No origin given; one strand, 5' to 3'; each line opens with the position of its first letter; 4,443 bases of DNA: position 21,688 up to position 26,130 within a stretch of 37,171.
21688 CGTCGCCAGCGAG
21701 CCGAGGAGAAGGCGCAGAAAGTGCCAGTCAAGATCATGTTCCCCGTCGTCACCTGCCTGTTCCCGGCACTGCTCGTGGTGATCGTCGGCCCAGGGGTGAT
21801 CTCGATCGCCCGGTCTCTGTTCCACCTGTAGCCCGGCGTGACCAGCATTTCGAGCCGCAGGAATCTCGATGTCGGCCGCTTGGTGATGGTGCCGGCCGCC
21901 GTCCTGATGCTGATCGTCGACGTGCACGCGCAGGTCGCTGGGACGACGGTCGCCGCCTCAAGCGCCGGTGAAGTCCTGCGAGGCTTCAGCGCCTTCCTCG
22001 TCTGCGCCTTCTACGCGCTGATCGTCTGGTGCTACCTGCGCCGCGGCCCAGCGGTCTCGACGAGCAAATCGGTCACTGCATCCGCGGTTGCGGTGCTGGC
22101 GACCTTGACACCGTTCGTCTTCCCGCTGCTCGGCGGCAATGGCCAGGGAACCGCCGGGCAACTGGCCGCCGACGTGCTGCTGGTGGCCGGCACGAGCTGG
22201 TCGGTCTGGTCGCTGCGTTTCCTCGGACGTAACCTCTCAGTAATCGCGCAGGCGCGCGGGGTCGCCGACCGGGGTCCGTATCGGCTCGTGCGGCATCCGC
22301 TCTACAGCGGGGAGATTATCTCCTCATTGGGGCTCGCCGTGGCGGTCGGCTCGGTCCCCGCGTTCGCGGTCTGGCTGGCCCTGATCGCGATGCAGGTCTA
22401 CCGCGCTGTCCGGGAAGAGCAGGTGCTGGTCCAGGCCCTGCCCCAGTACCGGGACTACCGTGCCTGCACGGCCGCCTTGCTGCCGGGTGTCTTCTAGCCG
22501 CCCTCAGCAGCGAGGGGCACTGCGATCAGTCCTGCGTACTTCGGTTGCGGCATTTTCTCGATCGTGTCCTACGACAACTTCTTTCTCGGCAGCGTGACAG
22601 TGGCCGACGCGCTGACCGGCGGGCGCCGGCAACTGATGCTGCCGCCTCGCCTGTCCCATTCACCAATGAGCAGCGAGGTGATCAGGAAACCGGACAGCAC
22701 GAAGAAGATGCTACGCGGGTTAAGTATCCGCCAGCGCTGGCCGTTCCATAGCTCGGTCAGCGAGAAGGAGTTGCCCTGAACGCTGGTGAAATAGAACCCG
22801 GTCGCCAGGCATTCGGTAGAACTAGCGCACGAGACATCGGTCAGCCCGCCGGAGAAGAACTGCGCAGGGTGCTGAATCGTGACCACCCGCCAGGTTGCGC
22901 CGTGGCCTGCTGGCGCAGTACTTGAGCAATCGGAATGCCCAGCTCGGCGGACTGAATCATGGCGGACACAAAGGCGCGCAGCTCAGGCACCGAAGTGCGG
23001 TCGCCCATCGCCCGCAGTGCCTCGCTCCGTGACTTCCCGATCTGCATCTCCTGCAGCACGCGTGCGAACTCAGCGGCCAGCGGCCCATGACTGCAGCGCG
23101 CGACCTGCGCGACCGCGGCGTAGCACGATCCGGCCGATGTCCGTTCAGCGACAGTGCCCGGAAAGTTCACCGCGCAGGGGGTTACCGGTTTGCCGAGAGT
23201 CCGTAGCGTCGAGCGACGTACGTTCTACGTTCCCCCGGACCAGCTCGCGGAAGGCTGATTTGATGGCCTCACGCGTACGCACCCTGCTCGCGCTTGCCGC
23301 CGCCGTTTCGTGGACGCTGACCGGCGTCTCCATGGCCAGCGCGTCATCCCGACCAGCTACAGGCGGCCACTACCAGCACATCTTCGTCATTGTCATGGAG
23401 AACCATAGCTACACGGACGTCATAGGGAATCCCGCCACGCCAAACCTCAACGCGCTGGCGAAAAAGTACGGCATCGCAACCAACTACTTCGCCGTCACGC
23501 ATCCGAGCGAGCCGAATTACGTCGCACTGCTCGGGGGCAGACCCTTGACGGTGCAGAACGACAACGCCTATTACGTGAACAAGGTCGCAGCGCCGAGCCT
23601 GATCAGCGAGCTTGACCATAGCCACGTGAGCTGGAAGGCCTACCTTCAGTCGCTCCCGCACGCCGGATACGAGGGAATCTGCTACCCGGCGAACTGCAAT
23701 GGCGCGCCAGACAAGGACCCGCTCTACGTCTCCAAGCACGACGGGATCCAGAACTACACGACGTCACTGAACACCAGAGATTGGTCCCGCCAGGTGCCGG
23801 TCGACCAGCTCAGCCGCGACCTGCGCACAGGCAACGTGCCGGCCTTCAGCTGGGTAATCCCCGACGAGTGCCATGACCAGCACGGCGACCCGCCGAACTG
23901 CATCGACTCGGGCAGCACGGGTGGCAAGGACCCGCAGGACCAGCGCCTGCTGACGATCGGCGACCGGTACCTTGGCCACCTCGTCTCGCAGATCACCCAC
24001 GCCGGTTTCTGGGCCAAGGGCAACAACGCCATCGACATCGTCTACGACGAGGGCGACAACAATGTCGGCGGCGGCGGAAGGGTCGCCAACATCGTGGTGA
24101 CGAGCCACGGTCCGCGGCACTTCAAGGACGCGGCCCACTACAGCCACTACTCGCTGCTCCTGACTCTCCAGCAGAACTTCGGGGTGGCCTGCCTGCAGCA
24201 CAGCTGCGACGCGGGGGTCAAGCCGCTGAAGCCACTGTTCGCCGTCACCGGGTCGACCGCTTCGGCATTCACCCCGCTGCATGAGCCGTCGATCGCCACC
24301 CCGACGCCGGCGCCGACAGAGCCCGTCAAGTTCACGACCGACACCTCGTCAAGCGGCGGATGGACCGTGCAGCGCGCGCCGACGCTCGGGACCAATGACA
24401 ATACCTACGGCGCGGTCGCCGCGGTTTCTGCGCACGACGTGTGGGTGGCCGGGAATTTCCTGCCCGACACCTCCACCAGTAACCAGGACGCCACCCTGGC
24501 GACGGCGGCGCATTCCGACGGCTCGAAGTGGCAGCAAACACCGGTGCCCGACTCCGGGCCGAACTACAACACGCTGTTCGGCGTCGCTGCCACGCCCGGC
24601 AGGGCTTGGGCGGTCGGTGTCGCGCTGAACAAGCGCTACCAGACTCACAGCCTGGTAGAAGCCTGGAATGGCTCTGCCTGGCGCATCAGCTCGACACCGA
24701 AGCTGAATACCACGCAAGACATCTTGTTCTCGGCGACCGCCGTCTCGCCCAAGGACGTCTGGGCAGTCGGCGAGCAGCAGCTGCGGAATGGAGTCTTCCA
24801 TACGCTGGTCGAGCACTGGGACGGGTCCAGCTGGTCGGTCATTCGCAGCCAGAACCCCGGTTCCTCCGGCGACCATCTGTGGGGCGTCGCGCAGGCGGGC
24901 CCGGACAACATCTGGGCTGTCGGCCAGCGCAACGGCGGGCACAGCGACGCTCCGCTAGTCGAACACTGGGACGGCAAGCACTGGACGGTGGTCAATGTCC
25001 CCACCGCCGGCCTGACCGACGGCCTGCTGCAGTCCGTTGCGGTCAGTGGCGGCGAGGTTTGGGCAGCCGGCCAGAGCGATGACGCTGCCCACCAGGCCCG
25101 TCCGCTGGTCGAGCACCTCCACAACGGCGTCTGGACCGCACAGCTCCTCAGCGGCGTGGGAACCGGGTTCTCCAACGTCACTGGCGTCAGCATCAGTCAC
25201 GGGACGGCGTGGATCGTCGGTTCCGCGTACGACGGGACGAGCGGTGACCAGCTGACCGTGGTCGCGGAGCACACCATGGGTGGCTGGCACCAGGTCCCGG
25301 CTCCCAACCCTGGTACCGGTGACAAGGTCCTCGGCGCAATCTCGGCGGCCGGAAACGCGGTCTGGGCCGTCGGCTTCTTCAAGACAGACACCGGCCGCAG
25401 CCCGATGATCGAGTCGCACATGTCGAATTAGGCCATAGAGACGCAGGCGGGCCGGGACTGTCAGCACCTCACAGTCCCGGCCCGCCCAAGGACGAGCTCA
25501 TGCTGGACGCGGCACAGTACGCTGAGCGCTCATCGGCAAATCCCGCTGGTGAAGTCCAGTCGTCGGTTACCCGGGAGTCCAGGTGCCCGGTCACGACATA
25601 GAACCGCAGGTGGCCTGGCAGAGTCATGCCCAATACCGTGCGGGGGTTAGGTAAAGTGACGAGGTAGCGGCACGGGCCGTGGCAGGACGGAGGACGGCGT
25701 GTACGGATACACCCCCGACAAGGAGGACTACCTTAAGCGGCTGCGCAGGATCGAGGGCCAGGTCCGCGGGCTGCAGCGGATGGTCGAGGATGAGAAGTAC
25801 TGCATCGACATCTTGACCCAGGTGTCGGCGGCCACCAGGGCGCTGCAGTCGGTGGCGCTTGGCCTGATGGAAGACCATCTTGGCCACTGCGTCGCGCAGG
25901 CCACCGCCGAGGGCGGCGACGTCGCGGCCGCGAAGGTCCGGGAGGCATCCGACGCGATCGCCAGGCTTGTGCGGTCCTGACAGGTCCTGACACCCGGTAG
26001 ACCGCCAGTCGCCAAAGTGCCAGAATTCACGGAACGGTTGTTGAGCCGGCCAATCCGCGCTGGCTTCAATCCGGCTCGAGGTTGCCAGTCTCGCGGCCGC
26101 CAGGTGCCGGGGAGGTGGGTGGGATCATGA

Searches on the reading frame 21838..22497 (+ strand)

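Call 103: search_protein_families(library=pfam, proteins=[window:21838-22497:+], max_evalue=0.01)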
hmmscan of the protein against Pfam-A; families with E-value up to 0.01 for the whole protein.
window:21838-22497:+ (219 aa): 3 families
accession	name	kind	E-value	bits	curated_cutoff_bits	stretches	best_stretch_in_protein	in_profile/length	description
PF04191.18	PEMT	-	2e-09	38.3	25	1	111-199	6-100/105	Phospholipid methyltransferase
PF02544.21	Steroid_dh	-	6.5e-06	26.6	22.6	1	117-219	51-150/150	3-oxo-5-alpha-steroid 4-dehydrogenase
PF04140.19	ICMT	-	1.3e-05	25.9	24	1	115-198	5-94/95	Isoprenylcysteine carboxyl methyltransferase (ICMT) family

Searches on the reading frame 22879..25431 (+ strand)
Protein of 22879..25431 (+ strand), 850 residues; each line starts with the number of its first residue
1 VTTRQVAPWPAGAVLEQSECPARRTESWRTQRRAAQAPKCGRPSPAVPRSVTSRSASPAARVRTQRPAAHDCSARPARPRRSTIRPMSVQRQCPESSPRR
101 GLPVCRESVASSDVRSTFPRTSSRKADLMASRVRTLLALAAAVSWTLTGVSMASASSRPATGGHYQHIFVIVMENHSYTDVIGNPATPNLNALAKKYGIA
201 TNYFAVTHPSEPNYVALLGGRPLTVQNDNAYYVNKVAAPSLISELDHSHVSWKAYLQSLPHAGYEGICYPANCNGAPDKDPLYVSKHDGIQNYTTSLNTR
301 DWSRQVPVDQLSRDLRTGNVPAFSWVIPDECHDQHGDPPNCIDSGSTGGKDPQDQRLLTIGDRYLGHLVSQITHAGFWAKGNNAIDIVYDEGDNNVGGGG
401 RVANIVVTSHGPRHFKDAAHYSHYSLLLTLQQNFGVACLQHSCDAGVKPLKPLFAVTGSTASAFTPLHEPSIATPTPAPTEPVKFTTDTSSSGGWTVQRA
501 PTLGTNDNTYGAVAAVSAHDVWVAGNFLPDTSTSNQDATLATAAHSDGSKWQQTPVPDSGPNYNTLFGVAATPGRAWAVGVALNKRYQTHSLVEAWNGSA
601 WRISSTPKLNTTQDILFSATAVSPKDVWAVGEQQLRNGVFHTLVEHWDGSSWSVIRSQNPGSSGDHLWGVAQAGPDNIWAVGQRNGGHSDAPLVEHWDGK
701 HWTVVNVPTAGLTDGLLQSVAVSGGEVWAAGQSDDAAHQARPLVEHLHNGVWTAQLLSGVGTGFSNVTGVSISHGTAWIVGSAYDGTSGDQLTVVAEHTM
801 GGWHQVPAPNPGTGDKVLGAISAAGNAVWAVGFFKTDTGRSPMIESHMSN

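Call 52: search_protein_families(library=pfam, proteins=[window:22879-25431:+], max_evalue=0.01)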
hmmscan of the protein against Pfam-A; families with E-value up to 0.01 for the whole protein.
window:22879-25431:+ (850 aa): 1 family
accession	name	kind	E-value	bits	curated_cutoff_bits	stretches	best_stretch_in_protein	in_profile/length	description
PF04185.19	Phosphoesterase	-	6e-25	88.6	23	1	186-436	106-355/356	Phosphoesterase family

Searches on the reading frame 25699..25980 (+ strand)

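Call 103: search_protein_families(library=pfam, proteins=[window:25699-25980:+], max_evalue=0.01)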
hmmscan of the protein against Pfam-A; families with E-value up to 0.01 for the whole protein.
window:25699-25980:+ (93 aa): 1 family
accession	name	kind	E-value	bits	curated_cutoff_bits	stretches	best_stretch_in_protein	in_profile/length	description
PF02583.22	Trns_repr_metal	-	1.3e-30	106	22.8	1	7-88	1-77/78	Metal-sensitive transcriptional repressor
